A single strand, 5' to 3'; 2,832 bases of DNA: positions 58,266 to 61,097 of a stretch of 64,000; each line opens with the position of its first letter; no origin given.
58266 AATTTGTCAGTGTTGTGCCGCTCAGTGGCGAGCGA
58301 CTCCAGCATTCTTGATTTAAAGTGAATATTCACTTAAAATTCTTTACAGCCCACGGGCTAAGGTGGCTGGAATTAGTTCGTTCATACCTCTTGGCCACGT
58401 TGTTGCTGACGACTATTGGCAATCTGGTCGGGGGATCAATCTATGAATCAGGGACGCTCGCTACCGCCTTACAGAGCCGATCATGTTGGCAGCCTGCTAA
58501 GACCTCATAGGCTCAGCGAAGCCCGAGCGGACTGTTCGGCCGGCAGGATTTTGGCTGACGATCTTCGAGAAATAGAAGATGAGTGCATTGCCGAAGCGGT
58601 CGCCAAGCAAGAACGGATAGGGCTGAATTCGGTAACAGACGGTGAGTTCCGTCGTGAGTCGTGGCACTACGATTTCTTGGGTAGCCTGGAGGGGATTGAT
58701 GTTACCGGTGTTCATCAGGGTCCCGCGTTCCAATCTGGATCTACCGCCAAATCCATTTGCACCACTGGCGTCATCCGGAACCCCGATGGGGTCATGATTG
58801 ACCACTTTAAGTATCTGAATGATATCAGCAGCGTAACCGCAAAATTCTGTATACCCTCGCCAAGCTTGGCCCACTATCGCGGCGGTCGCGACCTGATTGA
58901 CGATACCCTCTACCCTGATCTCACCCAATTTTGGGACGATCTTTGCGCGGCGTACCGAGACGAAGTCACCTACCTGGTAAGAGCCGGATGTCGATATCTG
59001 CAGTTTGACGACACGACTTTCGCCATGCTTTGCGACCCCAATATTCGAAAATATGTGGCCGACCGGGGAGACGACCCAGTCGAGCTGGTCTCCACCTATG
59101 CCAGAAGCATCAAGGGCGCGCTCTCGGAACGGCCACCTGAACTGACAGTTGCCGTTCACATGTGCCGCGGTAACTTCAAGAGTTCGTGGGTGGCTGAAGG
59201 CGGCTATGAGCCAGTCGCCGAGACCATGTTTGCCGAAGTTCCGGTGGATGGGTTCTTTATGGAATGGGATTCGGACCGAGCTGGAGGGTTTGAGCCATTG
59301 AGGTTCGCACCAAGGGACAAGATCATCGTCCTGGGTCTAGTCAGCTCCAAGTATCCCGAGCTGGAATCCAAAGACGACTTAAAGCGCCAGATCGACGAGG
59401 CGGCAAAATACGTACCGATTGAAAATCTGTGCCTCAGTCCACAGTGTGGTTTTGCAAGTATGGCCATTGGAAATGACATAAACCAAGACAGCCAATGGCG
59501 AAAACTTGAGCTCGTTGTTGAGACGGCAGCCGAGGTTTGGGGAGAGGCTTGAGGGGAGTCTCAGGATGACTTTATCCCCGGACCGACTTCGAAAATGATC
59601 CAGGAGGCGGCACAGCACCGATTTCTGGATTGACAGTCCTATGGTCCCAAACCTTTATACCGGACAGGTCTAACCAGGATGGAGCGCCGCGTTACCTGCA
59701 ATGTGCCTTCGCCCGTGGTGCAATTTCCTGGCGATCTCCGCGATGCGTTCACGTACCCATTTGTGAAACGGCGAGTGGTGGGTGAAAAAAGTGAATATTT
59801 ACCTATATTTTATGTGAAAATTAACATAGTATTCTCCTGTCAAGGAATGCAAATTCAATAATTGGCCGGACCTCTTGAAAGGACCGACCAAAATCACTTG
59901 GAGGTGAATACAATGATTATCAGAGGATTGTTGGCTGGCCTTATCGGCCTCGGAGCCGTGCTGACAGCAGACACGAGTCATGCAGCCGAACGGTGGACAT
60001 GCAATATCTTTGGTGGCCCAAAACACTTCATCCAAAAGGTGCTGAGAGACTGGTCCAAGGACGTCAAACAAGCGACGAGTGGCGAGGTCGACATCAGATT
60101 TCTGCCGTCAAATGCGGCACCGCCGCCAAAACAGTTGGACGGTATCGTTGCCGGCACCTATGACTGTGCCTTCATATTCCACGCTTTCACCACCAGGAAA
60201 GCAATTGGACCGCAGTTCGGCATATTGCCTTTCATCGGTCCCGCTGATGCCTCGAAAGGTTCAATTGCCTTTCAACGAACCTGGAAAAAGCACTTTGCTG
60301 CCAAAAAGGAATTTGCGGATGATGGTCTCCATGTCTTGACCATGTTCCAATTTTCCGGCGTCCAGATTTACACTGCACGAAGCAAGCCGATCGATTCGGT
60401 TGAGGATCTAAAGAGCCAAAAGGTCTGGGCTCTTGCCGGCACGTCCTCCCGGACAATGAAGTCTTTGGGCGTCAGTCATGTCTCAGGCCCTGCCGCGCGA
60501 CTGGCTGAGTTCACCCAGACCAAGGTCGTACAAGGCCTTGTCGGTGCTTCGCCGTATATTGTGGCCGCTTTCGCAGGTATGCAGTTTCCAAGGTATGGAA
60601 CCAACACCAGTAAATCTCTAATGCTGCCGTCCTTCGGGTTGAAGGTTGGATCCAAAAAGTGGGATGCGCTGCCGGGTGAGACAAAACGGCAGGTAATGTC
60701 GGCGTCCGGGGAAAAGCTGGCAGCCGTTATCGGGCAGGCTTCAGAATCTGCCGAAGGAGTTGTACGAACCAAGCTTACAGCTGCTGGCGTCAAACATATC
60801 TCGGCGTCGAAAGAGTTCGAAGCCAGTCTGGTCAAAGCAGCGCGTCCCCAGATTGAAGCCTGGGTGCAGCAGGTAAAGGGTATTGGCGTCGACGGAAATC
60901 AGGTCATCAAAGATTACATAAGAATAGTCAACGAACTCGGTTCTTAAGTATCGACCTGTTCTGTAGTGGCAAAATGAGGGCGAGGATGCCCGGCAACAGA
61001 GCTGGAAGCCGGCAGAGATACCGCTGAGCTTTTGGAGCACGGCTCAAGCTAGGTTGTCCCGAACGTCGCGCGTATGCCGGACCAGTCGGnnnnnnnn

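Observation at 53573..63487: Second putative regulon: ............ boxes place a core-MetE enzyme inside an aromatic catabolic circuit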

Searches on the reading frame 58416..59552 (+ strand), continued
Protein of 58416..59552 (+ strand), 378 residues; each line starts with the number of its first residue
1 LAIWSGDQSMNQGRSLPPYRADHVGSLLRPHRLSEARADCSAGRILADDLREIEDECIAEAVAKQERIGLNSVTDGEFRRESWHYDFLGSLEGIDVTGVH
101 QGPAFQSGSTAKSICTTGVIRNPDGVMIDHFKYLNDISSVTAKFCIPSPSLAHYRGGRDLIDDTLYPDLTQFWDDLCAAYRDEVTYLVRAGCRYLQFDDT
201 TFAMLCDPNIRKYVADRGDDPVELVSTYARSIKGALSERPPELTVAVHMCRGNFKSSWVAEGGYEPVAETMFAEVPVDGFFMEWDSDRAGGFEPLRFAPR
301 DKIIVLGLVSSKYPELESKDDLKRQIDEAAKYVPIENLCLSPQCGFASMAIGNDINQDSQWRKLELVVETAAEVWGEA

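Call 35: search_solved_structures(query=window:58443-59549:+, max_evalue=0.001, show_alignments=2)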
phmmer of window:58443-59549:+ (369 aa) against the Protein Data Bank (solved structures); distinct sequences matched with E-value up to 0.001: 8.
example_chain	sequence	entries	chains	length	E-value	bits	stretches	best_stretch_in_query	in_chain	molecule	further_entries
1ypx_A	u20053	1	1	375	7e-96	324.6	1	7-368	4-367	putative vitamin-B12 independent methionine synthase family protein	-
1xpg_A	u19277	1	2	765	7.7e-06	28.3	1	6-338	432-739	5-methyltetrahydropteroyltriglutamate--homocysteine methyltransferase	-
1t7l_A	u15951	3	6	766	7.7e-06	28.3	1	6-338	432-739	5-methyltetrahydropteroyltriglutamate--homocysteine methyltransferase | 5-methyltetrahydropteroyltriglutamate-homocysteine methyltransferase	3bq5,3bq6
1xdj_A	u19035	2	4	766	7.7e-06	28.3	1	6-338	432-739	5-methyltetrahydropteroyltriglutamate--homocysteine methyltransferase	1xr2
3rpd_A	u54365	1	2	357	8.8e-06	28.1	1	14-199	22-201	Methionine synthase (B12-independent)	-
3ppf_A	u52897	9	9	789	0.00068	21.9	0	7-192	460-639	5-methyltetrahydropteroyltriglutamate--homocysteine methyltransferase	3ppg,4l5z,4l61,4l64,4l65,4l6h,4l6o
3ppc_A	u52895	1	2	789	0.00068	21.9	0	7-192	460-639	5-methyltetrahydropteroyltriglutamate--homocysteine methyltransferase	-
3pph_A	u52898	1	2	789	0.00068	21.9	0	7-192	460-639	5-methyltetrahydropteroyltriglutamate--homocysteine methyltransferase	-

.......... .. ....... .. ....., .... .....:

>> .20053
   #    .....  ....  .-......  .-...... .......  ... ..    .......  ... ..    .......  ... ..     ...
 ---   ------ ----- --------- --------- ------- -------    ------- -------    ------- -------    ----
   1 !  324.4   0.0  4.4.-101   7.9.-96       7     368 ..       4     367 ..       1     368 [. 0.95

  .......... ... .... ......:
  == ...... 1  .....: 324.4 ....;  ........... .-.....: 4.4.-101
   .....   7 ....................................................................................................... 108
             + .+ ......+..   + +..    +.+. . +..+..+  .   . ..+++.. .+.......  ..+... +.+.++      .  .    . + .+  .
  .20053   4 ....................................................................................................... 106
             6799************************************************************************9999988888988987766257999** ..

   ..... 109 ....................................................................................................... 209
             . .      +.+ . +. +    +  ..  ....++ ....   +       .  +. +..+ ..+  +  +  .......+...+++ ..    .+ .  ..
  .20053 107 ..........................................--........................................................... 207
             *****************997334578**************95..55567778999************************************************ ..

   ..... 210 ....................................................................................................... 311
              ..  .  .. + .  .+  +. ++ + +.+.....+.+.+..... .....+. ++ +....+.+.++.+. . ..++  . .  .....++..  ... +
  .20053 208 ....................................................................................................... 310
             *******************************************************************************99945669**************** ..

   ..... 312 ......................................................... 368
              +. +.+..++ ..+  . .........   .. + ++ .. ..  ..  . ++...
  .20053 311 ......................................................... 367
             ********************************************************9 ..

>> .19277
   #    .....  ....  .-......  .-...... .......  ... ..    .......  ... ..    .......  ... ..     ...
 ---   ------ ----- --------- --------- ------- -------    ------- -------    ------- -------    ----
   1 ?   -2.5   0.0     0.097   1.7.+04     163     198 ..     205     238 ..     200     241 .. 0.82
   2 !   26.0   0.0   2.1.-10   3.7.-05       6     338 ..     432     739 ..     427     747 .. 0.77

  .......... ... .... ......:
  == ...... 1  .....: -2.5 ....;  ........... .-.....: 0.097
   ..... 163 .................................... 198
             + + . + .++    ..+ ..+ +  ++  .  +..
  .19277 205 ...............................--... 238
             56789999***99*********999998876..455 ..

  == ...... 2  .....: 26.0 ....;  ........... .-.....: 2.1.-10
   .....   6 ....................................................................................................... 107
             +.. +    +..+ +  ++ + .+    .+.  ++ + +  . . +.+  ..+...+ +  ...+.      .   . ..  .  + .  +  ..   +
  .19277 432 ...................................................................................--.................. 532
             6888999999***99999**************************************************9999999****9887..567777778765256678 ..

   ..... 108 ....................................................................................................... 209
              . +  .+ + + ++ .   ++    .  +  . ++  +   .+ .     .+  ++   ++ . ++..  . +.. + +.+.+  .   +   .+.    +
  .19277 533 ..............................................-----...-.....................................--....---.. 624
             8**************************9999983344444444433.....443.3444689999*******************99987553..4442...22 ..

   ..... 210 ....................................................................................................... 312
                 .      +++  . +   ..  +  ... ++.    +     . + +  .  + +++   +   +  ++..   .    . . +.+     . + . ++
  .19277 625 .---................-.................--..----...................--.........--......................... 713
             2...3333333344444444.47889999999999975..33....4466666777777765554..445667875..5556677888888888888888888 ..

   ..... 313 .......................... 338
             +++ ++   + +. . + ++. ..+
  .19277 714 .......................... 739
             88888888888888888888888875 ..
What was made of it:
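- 58443..59552 (+): Single-barrel MetE-like protein, 369 aa, of the PRK06520 / YxjG-YxjH class. Proposed zinc-dependent homocysteine S-methyltransferase with an unknown methyl donor. PDB 1ypx 325 bits over the full length (call 35).
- On Core (single-barrel) MetE, PF01717: It aligns end to end with the 375-aa 1ypx (call 35).
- On MesD: 3RPD gives 28 bits, E = 9e-6 (call 35).
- Closest known: MesD/MesX oxygen-dependent core methionine synthase. Different: The match to the MesD structure 3RPD is only 28 bits, over the N-terminal half (call 35).
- It aligns with 1ypx over the full length (call 35).
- Tried and rejected: Rejected: 3RPD gives 28 bits and there is no DUF1852 (call 35).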

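Call 42: find_encoding_contigs(protein=P0002, flank=8000, max_places=2)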
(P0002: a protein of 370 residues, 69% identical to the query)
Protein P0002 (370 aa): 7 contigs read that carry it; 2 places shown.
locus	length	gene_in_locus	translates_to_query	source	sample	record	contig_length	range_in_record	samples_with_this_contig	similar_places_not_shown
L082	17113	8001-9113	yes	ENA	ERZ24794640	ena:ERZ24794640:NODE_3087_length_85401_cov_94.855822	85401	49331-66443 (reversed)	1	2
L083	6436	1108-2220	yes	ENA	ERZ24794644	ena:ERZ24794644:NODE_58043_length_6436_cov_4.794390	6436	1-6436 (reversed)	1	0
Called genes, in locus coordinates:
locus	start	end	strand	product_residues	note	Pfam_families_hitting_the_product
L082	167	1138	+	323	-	PF01699:Na_Ca_ex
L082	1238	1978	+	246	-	PF00106:adh_short, PF08659:KR, PF13561:adh_short_C2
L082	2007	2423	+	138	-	PF02152:FolB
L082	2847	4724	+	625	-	PF01541:GIY-YIG, PF27096:UvrC_M, PF02151:UVR (weak), PF22920:UvrC_RNaseH, PF08459:UvrC_RNaseH_dom, PF12826:HHH_2 (weak), PF14520:HHH_5 (weak)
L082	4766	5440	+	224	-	PF01066:CDP-OH_P_transf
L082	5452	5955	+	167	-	PF03205:MobB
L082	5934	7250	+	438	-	PF03453:MoeA_N, PF00994:MoCF_biosynth, PF03454:MoeA_C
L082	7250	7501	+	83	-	PF02597:ThiS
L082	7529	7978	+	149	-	PF02391:MoaE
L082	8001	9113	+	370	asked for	PF01717:Meth_synt_2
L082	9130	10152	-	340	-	PF00355:Rieske, PF19298:KshA_C (faint), PF19112:VanA_C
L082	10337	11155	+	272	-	PF18306:LDcluster4, PF03641:Lysine_decarbox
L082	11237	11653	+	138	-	PF08327:AHSA1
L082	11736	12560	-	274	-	PF13483:Lactamase_B_3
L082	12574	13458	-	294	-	PF13483:Lactamase_B_3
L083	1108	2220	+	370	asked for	PF01717:Meth_synt_2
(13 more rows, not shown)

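Call 43: find_encoding_contigs(protein=P0036, flank=8000, max_places=1)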
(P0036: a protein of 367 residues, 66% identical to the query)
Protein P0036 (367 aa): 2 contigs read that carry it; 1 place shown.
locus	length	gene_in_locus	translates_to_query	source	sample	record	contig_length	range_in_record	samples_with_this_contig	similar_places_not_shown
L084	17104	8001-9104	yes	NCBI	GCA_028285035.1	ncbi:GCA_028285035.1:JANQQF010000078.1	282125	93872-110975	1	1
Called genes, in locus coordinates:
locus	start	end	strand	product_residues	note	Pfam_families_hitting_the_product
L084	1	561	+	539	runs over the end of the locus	PF00884:Sulfatase, PF01663:Phosphodiest (weak), PF02995:DUF229 (faint), PF16347:SGSH_C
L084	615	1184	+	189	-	PF14096:DUF4274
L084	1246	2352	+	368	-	PF00174:Oxidored_molyb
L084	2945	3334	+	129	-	PF05514:HR_lesion (faint), PF07681:DoxX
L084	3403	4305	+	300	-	PF00685:Sulfotransfer_1, PF13469:Sulfotransfer_3 (faint)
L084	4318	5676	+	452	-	PF01571:GCV_T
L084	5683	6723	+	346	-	-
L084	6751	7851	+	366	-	PF01717:Meth_synt_2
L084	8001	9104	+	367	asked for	PF01717:Meth_synt_2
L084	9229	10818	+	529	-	PF00884:Sulfatase, PF01663:Phosphodiest (weak), PF02995:DUF229 (faint), PF16347:SGSH_C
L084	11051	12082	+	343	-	PF00702:Hydrolase (faint)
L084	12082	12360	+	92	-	PF00550:PP-binding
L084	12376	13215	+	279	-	PF10111:Glyco_tranf_2_2 (faint), PF13641:Glyco_tranf_2_3 (weak), PF00535:Glycos_transf_2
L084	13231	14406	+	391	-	PF00583:Acetyltransf_1 (faint)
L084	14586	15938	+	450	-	PF00202:Aminotran_3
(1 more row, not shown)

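Call 44: find_encoding_contigs(protein=P0023, flank=8000, max_places=1)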
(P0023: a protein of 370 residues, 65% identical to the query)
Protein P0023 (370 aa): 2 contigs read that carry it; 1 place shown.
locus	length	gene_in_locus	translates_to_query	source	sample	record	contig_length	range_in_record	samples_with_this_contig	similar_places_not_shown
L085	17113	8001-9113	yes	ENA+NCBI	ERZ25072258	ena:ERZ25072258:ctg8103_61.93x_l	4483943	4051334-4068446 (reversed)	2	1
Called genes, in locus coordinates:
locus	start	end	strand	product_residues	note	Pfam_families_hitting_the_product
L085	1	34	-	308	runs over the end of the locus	PF00730:HhH-GPD, PF00633:HHH (weak), PF14815:NUDIX_4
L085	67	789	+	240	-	PF05258:DciA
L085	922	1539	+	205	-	PF13098:Thioredoxin_2 (weak), PF13462:Thioredoxin_4, PF01323:DSBA (faint)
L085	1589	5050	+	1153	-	PF02463:SMC_N, PF13175:AAA_15 (faint), PF13304:AAA_21 (weak), PF13476:AAA_23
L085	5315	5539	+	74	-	PF09527:ATPase_gene1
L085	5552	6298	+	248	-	PF00119:ATP-synt_A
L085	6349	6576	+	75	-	PF00137:ATP-synt_C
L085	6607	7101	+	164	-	PF02326:YMF19, PF28006:HpsJ (weak), PF00430:ATP-synt_B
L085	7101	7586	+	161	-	PF05405:Mt_ATP-synt_B (weak), PF00430:ATP-synt_B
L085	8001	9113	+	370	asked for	PF01717:Meth_synt_2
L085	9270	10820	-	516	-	PF02347:GDC-P (weak), PF00266:Aminotran_5 (weak), PF21478:GcvP2_C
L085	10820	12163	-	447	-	PF02347:GDC-P, PF01053:Cys_Met_Meta_PP (faint), PF00266:Aminotran_5 (weak)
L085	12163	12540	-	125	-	PF01597:GCV_H, PF00364:Biotin_lipoyl (weak)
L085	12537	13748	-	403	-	PF01571:GCV_T, PF08669:GCV_T_C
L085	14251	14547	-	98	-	-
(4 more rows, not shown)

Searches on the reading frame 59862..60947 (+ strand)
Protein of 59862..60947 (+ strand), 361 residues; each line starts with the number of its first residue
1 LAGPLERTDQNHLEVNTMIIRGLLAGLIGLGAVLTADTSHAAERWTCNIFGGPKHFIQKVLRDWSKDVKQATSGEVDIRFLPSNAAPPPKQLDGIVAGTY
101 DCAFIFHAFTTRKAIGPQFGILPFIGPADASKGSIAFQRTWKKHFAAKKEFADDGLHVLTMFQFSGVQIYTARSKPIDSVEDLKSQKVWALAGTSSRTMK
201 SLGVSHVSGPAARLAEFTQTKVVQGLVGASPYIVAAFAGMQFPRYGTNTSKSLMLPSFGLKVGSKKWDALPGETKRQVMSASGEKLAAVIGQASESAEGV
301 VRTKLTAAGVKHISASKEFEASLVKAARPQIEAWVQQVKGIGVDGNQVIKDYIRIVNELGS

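Call 8: search_protein_families(library=pfam, proteins=[window:59862-60947:+])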
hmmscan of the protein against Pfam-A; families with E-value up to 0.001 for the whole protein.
window:59862-60947:+ (361 aa): 1 family
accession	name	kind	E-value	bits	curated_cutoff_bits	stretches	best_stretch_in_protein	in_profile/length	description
PF03480.18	DctP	-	4.9e-22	79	23.4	1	53-333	7-281/286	Bacterial extracellular solute-binding protein, family 7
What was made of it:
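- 59913..60947 (+): DctP-family TRAP solute-binding protein with no adjacent membrane subunits. PF03480 (call 8).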

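Call 9: search_protein_families(library=ncbifam, proteins=[window:59862-60947:+])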
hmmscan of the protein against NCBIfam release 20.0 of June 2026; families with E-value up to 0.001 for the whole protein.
window:59862-60947:+ (361 aa): 2 families
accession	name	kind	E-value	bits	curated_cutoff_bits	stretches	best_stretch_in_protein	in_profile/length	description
NF037995.1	TRAP_S1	subfamily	6e-17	61.8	50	1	55-318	10-266/271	TRAP transporter substrate-binding protein DctP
TIGR00787.1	dctP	subfamily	5.8e-06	25.9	175.05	1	62-231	16-183/257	DctP family TRAP transporter solute-binding subunit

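Call 74: search_protein_families(library=ncbifam, proteins=[window:59913-60944:+], max_evalue=0.00001)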
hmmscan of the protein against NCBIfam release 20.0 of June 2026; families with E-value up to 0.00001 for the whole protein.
window:59913-60944:+ (344 aa): 2 families
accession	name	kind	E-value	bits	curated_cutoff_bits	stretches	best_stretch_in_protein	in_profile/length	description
NF037995.1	TRAP_S1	subfamily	5e-17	62.1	50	1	38-301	10-266/271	TRAP transporter substrate-binding protein DctP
TIGR00787.1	dctP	subfamily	4.8e-06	26.2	175.05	0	45-214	16-183/257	DctP family TRAP transporter solute-binding subunit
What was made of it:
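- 59913..60947 (+): TRAP_S1 62 bits against 50 (call 74).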
